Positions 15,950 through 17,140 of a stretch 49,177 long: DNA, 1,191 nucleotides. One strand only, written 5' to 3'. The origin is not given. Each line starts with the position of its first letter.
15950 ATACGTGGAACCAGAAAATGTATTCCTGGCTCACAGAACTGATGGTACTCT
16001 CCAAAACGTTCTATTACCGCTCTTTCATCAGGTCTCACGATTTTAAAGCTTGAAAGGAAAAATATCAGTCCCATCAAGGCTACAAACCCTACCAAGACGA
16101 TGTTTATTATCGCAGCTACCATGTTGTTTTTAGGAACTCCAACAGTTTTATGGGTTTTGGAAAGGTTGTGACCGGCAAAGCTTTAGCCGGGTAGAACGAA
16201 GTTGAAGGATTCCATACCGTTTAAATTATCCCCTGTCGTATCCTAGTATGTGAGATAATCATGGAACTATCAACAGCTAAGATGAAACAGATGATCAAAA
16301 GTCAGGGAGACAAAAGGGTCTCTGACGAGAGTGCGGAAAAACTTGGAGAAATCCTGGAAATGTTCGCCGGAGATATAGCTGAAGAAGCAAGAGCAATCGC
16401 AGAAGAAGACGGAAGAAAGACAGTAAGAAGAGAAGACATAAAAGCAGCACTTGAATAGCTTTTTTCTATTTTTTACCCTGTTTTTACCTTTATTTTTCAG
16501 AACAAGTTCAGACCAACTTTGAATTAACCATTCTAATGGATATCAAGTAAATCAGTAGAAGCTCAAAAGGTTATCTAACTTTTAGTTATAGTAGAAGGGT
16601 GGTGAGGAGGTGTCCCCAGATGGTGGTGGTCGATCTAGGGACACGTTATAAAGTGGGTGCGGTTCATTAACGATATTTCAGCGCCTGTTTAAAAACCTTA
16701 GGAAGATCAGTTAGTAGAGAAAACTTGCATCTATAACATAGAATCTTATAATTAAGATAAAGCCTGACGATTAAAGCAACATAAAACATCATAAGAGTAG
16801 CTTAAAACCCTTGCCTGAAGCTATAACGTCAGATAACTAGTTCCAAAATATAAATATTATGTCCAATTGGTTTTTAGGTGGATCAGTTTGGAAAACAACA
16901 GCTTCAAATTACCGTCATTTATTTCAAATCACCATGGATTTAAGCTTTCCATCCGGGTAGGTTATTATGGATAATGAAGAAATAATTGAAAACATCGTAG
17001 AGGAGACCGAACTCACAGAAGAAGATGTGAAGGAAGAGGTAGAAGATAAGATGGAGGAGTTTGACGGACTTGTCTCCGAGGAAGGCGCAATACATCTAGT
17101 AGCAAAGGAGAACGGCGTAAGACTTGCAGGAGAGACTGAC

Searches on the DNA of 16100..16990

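Call 84: search_rna_families(source=window, start=16100, end=16990, threshold=evalue, max_evalue=1)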
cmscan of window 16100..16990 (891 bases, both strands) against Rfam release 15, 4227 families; matches with E-value up to 1: 2.
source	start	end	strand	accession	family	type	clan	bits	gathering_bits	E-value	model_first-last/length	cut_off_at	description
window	16426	16475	+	RF02907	patAB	Cis-reg; leader;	-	22.7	92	0.47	1-57/57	no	patAB leader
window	16430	16589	-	RF04178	BTnc005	Gene; sRNA;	-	16.4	174.8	0.41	1-205/205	no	Bacteroides sRNA BTnc005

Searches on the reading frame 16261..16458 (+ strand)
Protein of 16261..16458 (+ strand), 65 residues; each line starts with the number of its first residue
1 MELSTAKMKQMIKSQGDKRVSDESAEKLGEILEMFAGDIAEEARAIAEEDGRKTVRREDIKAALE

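Call 88: search_protein_families(library=pfam, proteins=[window:16261-16458:+])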
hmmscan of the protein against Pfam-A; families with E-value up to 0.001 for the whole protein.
window:16261-16458:+ (65 aa): 6 families
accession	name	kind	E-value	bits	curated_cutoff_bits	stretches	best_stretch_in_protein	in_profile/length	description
PF00808.29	CBFD_NFYB_HMF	-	4.4e-15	56.1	21.4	1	1-64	1-65/65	Histone-like transcription factor (CBF/NF-Y) and archaeal histone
PF00125.30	Histone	-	2.7e-06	28.1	26.4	1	9-64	63-119/122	Core histone H2A/H2B/H3/H4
PF04719.20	TAFII28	-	6.5e-05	23.3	27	1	2-62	21-82/86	hTAFII28-like protein conserved region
PF20436.4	LonB_AAA-LID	-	0.00012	22.5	22.4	1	38-65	33-60/65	Archaeal LonB, AAA+ ATPase LID domain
PF02269.22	TFIID-18kDa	-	0.00044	20.7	27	1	7-62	6-62/93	Transcription initiation factor IID, 18kD subunit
PF15511.12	CENP-T_C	-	0.00079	19.9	28.1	1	10-62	18-72/108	Centromere kinetochore component CENP-T histone fold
